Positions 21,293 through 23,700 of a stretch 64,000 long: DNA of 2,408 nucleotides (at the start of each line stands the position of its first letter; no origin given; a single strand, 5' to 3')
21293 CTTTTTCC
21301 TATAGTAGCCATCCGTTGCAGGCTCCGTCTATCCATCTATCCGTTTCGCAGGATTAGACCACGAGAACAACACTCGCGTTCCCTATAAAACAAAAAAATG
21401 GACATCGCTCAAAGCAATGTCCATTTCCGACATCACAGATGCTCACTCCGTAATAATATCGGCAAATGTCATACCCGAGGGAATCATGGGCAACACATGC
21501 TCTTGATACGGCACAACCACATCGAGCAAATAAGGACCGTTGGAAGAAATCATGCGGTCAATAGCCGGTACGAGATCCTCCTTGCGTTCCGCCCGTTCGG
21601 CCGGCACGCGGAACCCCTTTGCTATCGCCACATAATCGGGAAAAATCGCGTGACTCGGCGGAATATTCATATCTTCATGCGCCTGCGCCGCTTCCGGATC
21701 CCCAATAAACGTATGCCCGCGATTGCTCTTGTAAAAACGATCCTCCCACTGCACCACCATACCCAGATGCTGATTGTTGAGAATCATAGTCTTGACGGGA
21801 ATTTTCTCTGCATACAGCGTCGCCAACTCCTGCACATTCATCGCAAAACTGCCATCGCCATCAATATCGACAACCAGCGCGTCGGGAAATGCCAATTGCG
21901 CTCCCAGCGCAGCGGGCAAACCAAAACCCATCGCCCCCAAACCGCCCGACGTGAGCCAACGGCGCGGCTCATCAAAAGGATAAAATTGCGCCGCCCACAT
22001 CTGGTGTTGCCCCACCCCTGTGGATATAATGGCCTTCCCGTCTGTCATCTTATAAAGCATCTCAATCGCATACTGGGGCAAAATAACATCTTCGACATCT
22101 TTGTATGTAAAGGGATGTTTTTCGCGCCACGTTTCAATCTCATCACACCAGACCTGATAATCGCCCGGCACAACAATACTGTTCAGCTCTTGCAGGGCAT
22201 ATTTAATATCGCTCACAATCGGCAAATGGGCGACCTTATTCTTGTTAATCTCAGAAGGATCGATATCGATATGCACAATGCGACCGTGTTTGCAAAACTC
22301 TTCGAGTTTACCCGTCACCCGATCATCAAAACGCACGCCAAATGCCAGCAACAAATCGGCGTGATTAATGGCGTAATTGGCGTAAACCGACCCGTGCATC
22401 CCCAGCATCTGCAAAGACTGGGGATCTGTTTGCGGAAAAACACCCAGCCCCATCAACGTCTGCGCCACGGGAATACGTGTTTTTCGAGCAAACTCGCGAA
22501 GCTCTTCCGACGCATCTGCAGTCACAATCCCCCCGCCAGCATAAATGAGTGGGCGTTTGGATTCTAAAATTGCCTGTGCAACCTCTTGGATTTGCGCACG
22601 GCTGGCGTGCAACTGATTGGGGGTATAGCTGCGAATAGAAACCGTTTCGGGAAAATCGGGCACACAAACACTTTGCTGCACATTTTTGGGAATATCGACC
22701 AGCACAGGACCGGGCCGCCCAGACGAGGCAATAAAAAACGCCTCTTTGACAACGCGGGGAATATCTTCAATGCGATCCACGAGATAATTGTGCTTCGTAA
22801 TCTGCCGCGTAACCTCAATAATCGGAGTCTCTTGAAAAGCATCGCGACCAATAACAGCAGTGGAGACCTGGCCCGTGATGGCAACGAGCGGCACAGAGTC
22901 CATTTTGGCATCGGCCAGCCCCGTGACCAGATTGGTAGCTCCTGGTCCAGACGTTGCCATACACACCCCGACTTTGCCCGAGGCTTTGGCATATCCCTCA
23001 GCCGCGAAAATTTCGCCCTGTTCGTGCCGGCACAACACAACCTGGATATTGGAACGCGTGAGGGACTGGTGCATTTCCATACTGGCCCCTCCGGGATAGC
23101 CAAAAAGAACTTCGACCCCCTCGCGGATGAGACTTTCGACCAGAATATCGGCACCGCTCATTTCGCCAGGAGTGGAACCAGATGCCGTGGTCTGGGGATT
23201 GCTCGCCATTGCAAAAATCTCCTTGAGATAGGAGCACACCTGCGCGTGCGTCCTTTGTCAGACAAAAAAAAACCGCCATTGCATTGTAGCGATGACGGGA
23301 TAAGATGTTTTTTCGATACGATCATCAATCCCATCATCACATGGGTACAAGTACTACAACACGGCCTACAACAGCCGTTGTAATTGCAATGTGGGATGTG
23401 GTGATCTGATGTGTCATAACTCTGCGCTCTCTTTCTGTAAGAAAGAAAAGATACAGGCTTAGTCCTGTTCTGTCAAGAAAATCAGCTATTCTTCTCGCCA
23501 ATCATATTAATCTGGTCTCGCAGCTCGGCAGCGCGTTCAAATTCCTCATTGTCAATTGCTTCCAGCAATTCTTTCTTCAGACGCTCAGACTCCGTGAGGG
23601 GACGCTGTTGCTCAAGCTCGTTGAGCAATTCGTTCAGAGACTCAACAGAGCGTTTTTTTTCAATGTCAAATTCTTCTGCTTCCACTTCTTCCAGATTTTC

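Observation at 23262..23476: Leader-peptide transcription attenuator upstream of ilvB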

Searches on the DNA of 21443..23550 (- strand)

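Call 4: search_rna_families(source=window, start=23150, end=23550, threshold=evalue, max_evalue=10, show_alignments=3)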
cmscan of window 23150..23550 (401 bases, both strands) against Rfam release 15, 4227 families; matches with E-value up to 10: 4.
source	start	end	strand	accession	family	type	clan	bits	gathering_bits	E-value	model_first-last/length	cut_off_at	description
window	23287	23355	-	RF02722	sca_ncR27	Gene; snRNA; snoRNA; scaRNA;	-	16.1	91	1.8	1-83/83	no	Small Cajal body specific RNA ncR27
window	23293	23336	-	RF01192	SNORD11B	Gene; snRNA; snoRNA; CD-box;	CL00103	15.8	50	7.4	1-87/87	no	Small nucleolar RNA SNORD11B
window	23321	23371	-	RF03133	S4-Fusobacteriales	Cis-reg; leader;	CL00119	15.4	48.8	6.3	1-60/60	no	S4-Fusobacteriales ribosomal protein leader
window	23291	23338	-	RF00581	SNORD12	Gene; snRNA; snoRNA; CD-box;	CL00044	14.8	43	4.9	1-90/90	no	Small nucleolar SNORD12/SNORD106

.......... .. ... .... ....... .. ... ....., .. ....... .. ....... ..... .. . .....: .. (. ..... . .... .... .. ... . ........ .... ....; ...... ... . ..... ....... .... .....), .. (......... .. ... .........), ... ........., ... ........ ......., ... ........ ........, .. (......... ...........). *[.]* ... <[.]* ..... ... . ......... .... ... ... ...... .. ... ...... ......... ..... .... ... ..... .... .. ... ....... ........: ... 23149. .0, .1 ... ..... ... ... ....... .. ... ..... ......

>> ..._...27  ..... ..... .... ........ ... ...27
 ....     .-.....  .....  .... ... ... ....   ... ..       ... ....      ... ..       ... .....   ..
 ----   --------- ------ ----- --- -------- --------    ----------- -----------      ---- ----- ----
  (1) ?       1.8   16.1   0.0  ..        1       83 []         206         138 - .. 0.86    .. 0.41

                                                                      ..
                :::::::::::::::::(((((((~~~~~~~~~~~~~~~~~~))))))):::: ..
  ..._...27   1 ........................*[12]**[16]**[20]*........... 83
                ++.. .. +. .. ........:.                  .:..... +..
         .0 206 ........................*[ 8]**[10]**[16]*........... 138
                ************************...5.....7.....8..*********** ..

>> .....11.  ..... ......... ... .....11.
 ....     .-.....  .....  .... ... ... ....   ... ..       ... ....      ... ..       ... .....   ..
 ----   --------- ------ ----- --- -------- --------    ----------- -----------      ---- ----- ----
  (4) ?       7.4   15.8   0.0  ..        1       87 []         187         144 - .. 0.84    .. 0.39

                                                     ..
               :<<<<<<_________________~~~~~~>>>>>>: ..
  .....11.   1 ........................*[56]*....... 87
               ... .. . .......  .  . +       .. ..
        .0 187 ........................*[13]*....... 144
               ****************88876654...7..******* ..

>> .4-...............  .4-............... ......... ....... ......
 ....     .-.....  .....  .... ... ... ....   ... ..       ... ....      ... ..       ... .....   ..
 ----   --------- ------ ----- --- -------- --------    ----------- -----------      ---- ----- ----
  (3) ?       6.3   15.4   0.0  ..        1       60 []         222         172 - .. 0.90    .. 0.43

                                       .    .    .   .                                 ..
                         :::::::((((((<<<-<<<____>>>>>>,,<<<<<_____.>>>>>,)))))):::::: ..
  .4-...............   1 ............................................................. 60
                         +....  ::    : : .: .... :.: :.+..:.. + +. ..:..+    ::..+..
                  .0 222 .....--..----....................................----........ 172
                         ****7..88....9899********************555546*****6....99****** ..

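Call 51: build_rna_model(alignment_id=A2, structure=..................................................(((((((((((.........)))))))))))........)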
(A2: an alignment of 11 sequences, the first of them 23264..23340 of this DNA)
Model R1 built from alignment A2 (11 sequences, 89 columns); structure: as given.
model positions 76; base pairs 11; branch points 0; effective number of sequences 6.09; information 0.744 bits per position. Calibrated on 0.2 Mb of random sequence (short: E-values are rough).
structure used (alignment columns):
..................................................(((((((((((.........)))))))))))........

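Call 52: search_with_rna_model(model_id=R1, source=window, max_evalue=10)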
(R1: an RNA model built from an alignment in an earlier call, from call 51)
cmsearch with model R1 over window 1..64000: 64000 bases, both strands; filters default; matches with E-value up to 10: 9.
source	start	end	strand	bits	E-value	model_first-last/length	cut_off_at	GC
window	23266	23340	-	75.9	1.5e-15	1-76/76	no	0.4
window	16710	16778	-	21.7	0.0027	1-76/76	no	0.38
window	5524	5600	-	12.9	0.26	1-76/76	no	0.49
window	31672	31737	+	11.8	0.46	1-76/76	no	0.36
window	31705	31783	-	11.6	0.52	1-76/76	no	0.44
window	23743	23784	-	11.1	0.67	1-76/76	no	0.43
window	50933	50985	+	10.1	1.2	1-76/76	no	0.38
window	16728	16807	+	9.4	1.7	1-76/76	no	0.35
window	23273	23298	+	9.1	1.9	44-69/76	no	0.58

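Call 56: search_with_rna_model(model_id=R1, sources=[L002, L003, L004, L005, L006, L007, L008, L009, L010, L011, L012, L013, L014, L015, L016, L017, L018, L019, L020, L021, L022, L023, L024, L025, L026, L027, L028, L029, L030, L031, L032, L033, L034, L035, L036, L037, L038, L039, L040, L041, L042, L043, L044, L045, L046, L047, L048, L049, L050, L051, L052, L053, L054, L055, L056, L057, L058, L059, L060, L061, L062, L063, L064, L065, L066, L067, L068, L069, L070, L071, L072, L073, L074, L075, L076, L077, L078, L079, L080, L081, L082, L083, L084, L085, L086, L087, L088, L089, L090, L091, L092, L093, L094, L095, L096, L097, L098, L099, L100], max_evalue=0.1)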
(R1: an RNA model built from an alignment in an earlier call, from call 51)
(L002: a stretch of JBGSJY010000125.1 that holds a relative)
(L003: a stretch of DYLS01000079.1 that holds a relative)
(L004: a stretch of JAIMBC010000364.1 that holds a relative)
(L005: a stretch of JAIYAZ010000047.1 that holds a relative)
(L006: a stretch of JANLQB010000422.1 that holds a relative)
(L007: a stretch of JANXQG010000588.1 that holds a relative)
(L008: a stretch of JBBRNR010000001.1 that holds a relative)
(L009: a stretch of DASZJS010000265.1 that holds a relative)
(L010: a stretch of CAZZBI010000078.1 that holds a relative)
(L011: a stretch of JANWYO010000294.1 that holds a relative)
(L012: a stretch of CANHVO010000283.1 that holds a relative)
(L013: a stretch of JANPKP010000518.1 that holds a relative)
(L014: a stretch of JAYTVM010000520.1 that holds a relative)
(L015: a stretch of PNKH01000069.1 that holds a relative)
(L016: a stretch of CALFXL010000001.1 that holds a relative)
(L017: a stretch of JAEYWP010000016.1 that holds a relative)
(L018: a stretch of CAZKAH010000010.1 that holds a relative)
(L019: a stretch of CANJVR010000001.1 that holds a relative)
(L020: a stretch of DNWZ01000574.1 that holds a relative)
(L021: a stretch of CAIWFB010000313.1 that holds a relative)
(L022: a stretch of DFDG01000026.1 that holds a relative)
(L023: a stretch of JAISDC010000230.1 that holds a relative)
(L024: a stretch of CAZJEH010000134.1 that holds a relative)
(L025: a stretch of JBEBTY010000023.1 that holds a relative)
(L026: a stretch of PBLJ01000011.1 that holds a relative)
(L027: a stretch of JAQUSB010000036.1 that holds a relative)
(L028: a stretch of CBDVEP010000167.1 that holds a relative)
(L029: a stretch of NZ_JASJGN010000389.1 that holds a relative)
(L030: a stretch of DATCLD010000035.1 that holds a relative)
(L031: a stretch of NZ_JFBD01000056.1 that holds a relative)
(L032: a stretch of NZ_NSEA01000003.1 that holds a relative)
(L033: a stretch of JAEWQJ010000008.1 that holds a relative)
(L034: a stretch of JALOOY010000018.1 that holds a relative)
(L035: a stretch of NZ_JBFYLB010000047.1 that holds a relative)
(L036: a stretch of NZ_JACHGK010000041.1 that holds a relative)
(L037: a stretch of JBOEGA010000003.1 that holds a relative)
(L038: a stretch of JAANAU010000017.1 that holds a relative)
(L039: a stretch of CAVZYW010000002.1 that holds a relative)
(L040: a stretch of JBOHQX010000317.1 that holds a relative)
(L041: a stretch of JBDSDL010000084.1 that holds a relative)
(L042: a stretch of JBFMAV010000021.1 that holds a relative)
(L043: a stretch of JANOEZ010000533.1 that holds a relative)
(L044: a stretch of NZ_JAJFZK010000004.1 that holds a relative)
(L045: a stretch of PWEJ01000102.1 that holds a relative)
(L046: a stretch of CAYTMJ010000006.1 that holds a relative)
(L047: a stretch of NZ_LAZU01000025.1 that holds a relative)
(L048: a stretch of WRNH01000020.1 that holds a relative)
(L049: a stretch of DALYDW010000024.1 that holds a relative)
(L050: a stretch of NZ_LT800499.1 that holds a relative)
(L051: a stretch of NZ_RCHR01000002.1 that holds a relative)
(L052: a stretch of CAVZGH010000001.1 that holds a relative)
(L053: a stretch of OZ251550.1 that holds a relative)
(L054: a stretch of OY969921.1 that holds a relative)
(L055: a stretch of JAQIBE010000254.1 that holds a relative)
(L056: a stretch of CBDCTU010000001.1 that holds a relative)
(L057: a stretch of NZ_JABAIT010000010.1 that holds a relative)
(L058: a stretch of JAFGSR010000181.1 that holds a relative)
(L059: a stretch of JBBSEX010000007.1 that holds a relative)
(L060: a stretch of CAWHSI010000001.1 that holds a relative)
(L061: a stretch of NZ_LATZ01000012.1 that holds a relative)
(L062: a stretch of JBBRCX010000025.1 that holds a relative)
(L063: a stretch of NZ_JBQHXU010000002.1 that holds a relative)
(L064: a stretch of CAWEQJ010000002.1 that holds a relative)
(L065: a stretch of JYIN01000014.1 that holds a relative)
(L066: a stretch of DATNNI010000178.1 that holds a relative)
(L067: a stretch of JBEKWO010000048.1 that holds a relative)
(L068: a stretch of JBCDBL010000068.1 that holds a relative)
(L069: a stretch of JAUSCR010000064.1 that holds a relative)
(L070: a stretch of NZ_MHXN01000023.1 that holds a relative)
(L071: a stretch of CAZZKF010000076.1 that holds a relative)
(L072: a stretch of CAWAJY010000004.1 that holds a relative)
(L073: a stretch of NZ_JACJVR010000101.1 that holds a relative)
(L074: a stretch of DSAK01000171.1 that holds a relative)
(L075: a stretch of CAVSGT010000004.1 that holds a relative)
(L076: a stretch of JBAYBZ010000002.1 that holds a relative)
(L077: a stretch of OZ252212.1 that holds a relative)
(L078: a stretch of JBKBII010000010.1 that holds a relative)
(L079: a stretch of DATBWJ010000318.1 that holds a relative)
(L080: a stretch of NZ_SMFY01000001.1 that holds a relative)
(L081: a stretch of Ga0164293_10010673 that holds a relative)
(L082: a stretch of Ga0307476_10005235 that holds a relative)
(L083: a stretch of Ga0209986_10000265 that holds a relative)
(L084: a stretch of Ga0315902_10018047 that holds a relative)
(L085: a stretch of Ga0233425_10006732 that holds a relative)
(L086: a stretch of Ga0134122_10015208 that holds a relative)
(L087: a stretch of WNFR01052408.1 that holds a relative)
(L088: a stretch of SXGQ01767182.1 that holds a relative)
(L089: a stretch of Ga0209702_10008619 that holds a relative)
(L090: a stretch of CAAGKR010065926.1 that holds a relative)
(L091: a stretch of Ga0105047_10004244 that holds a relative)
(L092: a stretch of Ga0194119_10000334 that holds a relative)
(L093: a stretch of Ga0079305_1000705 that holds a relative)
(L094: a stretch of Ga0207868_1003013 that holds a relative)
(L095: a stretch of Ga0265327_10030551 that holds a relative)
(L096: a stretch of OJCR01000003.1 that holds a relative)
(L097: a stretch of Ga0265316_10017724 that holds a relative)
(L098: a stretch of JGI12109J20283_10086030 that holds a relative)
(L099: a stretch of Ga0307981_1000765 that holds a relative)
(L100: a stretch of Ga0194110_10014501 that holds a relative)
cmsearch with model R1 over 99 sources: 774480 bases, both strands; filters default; matches with E-value up to 0.1: 4.
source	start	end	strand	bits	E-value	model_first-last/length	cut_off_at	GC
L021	3816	3888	+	29.3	0.0006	1-76/76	no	0.47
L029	2140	2216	+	27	0.002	1-76/76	no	0.48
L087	1303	1374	+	26.7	0.0024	1-76/76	no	0.51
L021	5789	5872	+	26.3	0.0029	1-76/76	no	0.46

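Call 57: search_with_rna_model(model_id=R1, sources=[L101, L102, L103, L104, L105, L106, L107, L108, L109, L110, L111, L112, L113, L114, L115, L116, L117, L118, L119, L120, L121, L122, L123, L124, L125, L126, L127, L128, L129, L130, L131, L132, L133, L134, L135, L136, L137, L138, L139, L140, L141, L142, L143, L144, L145, L146, L147, L148, L149, L150, L151, L152, L153, L154, L155, L156, L157, L158, L159, L160, L171, L172, L001, L161, L163, L164, L165, L166, L167, L168, L169, L170], max_evalue=0.1)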
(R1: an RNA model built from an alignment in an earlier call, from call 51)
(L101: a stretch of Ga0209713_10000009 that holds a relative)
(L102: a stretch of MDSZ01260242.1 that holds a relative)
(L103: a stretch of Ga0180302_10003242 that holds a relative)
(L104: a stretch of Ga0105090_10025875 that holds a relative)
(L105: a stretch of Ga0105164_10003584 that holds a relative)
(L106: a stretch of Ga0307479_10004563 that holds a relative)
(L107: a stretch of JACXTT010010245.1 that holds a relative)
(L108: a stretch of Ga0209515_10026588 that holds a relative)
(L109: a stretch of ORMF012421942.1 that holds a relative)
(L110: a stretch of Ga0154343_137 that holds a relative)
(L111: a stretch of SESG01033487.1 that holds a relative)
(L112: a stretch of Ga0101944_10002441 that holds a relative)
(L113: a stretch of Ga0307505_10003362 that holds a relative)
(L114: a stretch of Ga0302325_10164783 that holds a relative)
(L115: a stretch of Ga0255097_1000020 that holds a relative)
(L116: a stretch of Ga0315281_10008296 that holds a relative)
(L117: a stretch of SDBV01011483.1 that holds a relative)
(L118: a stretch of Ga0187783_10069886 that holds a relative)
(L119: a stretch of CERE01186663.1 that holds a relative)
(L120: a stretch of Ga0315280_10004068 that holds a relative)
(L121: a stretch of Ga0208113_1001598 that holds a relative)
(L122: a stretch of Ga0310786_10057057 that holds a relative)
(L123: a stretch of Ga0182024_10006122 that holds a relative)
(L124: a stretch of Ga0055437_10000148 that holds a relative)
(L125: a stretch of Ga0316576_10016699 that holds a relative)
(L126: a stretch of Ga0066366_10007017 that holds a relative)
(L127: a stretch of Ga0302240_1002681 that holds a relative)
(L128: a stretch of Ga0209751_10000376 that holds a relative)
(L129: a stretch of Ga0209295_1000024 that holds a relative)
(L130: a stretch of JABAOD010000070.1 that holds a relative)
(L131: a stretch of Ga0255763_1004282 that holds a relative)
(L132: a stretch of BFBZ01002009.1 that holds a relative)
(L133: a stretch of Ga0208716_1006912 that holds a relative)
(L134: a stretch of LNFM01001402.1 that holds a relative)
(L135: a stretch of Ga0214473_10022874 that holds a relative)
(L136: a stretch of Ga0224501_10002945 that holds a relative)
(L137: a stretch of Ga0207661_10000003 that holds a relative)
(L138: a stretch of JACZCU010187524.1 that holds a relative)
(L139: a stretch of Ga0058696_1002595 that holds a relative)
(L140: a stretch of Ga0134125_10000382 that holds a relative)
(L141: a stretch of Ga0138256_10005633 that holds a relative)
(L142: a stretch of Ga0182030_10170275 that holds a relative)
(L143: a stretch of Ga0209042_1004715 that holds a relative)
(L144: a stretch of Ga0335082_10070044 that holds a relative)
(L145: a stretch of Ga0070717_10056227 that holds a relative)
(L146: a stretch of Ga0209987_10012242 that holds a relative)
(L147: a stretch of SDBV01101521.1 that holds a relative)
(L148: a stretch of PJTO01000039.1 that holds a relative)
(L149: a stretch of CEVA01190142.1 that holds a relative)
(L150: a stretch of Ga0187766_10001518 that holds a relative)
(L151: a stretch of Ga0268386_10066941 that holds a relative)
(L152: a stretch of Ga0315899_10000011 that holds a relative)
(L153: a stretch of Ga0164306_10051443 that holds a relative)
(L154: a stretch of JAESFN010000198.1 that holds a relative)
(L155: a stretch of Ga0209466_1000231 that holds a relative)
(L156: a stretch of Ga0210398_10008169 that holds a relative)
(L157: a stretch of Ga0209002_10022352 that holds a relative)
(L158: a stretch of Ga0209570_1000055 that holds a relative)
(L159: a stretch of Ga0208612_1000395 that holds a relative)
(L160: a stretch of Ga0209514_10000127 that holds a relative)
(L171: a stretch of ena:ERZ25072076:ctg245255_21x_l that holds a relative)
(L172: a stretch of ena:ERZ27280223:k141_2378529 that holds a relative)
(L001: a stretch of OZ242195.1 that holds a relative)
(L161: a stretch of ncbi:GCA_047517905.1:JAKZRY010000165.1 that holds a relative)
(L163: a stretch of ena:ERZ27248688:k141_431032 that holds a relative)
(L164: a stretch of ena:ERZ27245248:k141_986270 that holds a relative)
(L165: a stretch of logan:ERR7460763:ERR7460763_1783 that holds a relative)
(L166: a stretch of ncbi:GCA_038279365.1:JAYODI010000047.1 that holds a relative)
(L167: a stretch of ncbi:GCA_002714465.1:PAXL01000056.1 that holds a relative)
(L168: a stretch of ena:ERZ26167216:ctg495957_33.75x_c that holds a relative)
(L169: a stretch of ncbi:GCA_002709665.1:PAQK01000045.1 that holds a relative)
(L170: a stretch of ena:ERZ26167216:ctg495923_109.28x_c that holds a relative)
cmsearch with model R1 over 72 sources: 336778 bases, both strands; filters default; matches with E-value up to 0.1: 19.
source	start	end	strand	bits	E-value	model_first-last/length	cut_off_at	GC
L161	2868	2943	+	79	1.5e-15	1-76/76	no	0.45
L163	1377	1453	+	74.9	1.3e-14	1-76/76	no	0.47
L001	3901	3975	+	73.2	3.1e-14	1-76/76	no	0.43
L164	347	423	+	70.8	1.1e-13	1-76/76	no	0.55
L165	2834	2906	+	69.9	1.7e-13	1-76/76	no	0.55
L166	2834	2906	+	67.7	5.5e-13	1-76/76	no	0.48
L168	2876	2959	+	63.6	4.7e-12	1-76/76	no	0.57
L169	2677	2758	+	62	1.1e-11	1-76/76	no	0.51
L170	2888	2970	+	61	1.8e-11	1-76/76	no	0.52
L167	2442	2525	+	50.5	4.2e-09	1-76/76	no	0.64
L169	2720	2755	-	37.1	4.5e-06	40-76/76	no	0.56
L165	4696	4781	+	33.7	2.7e-05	1-76/76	no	0.3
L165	4742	4829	-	25.9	0.0016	1-76/76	no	0.35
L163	1416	1500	-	24.5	0.0032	1-76/76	no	0.44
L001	9576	9643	+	24.3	0.0035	1-76/76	no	0.41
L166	2872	2900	-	21.7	0.014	43-72/76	no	0.55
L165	2872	2900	-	21.7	0.014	43-72/76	no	0.66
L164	386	417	-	21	0.02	43-71/76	no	0.66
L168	2923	2953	-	19.8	0.038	43-72/76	no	0.68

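Call 65: search_rna_families(sources=[L001, L161, L163, L164, L165, L166, L167, L168, L169, L170, L171, L172, L021, L087], threshold=gathering)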
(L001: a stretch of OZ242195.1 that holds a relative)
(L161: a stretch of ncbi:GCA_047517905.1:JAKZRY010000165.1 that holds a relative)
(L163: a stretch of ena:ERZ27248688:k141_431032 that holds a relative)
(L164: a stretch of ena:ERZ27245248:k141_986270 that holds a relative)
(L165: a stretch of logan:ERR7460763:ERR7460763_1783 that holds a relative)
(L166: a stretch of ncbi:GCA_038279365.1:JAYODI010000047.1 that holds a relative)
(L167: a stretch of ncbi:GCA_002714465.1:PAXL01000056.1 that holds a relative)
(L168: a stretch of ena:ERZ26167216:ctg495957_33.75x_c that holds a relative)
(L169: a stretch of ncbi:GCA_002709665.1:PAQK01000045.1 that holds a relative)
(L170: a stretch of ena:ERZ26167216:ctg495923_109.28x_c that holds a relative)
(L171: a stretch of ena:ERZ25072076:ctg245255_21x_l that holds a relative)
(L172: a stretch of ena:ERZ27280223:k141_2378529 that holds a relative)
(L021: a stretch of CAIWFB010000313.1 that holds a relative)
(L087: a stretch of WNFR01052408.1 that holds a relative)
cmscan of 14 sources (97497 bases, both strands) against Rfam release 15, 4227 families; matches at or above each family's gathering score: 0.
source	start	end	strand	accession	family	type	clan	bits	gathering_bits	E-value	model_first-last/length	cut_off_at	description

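Call 66: search_rna_families(sources=[L163, L164], threshold=evalue, max_evalue=5)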
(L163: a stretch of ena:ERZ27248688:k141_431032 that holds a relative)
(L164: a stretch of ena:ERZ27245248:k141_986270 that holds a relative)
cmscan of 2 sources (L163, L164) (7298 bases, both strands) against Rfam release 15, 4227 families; matches with E-value up to 5: 9.
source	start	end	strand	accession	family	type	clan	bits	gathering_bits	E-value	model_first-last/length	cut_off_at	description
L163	1164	1289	-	RF02705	B_rapa_snoR775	Gene; snRNA; snoRNA; HACA-box;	-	27.3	64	1.1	1-127/127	no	Brassica rapa small nucleolar RNA 775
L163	1330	1449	+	RF01822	RsaJ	Gene; sRNA;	-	24.7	100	0.011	1-287/287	no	RNA Staph. aureus A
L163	1177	1201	-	RF01339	CRISPR-DR27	Gene; CRISPR;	-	24.3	35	2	1-25/25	no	CRISPR RNA direct repeat element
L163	1396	1530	-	RF01459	rliE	Gene; sRNA;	-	24.2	90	1.2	51-200/222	no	Listeria sRNA rliE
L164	2272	2340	-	RF00592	SNORD78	Gene; snRNA; snoRNA; CD-box;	CL00051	23.5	38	1.3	1-65/65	no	Small nucleolar RNA SNORD78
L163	1415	1450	+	RF00904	mir-392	Gene; miRNA;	-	21.9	62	1.6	1-75/75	no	mir-392 microRNA precursor family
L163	1307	1453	+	RF00506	Thr_leader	Cis-reg; leader;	-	20.1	55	3.3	1-118/118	no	Threonine operon leader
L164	1379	1449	+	RF03854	mir-1949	Gene; miRNA;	-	20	100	1.5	1-70/70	no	mir-1949 microRNA precursor family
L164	337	404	-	RF04276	MIR4371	Gene; miRNA;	CL00144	18.2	110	3.7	1-158/158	no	MIR4371 microRNA precursor family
